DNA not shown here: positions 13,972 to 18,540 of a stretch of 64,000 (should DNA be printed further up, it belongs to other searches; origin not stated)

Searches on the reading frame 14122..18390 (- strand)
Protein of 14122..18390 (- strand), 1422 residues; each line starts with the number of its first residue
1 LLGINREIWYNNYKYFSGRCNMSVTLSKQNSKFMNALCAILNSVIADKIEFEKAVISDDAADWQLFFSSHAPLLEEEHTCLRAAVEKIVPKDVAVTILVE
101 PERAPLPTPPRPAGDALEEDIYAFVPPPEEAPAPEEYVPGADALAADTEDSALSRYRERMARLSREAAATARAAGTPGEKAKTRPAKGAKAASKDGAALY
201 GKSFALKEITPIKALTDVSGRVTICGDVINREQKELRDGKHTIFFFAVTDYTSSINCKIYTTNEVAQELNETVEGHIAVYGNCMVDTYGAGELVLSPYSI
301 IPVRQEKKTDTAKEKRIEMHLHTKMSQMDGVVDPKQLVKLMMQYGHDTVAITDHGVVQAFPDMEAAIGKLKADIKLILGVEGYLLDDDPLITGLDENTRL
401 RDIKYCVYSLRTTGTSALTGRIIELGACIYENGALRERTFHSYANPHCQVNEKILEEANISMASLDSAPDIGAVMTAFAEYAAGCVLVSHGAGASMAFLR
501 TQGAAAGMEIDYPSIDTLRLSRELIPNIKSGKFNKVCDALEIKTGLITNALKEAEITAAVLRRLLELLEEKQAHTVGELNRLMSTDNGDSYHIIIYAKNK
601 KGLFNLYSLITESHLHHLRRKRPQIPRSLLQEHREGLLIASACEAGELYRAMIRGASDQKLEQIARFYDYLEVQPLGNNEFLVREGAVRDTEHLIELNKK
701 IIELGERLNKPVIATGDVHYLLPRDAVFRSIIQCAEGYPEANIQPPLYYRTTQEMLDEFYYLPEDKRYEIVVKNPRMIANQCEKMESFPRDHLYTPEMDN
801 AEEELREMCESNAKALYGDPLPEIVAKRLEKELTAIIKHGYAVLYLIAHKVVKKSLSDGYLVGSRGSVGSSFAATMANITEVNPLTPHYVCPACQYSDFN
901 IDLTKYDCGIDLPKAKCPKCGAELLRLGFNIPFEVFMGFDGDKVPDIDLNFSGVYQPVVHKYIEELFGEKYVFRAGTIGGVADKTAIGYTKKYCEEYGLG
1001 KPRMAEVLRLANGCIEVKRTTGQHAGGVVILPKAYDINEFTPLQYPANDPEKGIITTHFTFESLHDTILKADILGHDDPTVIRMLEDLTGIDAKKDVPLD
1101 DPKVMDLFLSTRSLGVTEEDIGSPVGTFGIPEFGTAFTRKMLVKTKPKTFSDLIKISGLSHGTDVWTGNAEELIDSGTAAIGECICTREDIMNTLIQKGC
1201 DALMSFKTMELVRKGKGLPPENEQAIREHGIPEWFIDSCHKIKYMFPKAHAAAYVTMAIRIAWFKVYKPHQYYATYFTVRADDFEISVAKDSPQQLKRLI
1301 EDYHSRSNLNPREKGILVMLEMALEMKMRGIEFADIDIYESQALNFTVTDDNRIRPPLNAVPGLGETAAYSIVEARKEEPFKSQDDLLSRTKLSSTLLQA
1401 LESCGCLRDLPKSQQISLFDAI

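Call 13: search_protein_families(library=pfam, proteins=[window:14122-18390:-], max_evalue=0.001)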
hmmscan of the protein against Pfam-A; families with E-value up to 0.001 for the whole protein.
window:14122-18390:- (1422 aa): 6 families
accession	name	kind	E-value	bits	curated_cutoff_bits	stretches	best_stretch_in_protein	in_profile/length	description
PF07733.18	DNA_pol3_alpha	-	4.5e-57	194.1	23.9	2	804-989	2-146/260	Bacterial DNA polymerase III alpha NTPase domain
PF02811.25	PHP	-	5.4e-25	89.1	26.4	1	319-668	2-148/164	PHP domain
PF17657.6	DNA_pol3_finger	-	2.2e-19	69.9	22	1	1078-1216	1-147/166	Bacterial DNA polymerase III alpha subunit finger domain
PF14579.12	HHH_6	-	1.2e-15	57.9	25.6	1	1330-1414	1-87/90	Helix-hairpin-helix motif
PF00929.31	RNase_T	-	2.7e-12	48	24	1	412-544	7-147/164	Exonuclease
PF12836.13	HHH_3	-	7.6e-05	23.2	27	1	1358-1401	16-60/65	Helix-hairpin-helix motif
